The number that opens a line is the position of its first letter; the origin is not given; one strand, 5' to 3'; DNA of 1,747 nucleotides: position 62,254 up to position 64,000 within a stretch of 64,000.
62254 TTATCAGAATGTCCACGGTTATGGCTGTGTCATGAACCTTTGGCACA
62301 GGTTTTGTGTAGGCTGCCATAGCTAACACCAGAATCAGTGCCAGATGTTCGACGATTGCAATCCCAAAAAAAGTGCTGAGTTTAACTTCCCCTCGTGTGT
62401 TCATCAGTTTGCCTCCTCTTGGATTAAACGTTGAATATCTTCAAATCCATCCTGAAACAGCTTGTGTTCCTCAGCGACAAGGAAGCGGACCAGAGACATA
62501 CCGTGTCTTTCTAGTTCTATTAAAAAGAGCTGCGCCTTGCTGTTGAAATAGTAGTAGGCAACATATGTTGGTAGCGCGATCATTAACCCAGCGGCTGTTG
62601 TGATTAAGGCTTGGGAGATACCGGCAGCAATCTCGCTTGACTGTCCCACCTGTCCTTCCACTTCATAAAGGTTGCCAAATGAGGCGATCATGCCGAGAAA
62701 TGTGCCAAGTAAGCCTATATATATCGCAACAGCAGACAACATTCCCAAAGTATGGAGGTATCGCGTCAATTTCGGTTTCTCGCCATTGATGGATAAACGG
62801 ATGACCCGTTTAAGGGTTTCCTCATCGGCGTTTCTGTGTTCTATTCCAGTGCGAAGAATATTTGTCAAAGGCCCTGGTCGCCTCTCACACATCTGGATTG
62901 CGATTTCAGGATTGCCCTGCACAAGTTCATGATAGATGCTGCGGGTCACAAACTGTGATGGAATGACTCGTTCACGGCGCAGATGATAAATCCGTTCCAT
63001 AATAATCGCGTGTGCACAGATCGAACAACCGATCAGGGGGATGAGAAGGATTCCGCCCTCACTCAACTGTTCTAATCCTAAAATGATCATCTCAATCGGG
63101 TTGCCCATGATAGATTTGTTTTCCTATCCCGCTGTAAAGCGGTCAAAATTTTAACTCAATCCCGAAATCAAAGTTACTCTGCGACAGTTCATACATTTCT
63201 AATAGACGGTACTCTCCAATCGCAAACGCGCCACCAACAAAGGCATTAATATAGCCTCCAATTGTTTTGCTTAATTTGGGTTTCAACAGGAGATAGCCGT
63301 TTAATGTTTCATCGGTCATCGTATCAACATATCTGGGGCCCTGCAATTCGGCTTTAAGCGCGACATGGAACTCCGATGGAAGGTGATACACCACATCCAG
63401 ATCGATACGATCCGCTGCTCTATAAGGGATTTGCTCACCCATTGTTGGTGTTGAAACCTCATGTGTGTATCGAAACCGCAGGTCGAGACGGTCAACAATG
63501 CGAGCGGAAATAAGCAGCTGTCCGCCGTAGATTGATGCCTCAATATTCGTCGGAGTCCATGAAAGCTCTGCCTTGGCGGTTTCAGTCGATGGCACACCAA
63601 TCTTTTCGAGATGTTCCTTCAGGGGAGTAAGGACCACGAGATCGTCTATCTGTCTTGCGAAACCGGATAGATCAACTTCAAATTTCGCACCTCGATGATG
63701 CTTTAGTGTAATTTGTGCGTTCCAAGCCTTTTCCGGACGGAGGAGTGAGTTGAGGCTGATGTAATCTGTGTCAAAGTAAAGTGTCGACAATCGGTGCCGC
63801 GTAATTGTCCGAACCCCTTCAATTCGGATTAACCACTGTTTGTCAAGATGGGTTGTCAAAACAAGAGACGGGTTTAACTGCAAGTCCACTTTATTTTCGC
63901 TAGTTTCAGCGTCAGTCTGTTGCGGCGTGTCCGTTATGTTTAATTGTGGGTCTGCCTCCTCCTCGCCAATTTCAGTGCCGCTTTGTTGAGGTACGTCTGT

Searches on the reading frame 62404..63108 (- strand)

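Call 80: search_protein_families(library=pfam, proteins=[window:62404-63108:-], max_evalue=0.00001)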
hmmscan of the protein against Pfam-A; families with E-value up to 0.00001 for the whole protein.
window:62404-63108:- (234 aa): 1 family
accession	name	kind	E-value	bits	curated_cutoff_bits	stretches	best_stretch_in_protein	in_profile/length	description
PF01618.21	MotA_ExbB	-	1.7e-27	96.1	22.9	1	80-199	5-125/127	MotA/TolQ/ExbB proton channel family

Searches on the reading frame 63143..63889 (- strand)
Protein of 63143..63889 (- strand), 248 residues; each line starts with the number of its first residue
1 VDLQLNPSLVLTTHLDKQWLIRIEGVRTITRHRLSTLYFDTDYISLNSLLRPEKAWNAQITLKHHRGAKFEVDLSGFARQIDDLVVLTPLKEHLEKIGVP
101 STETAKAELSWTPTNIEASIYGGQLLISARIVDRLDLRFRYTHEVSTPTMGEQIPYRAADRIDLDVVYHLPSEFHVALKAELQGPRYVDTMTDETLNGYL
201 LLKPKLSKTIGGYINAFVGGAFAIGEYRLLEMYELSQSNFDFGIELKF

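Call 80: search_protein_families(library=pfam, proteins=[window:63143-63889:-], max_evalue=0.00001)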
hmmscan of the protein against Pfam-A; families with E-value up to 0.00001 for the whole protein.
window:63143-63889:- (248 aa): 1 family
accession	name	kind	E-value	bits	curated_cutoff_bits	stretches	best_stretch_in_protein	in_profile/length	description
PF00593.30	TonB_dep_Rec_b-barrel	-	1.1e-06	29.3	27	1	6-213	218-412/436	TonB dependent receptor-like, beta-barrel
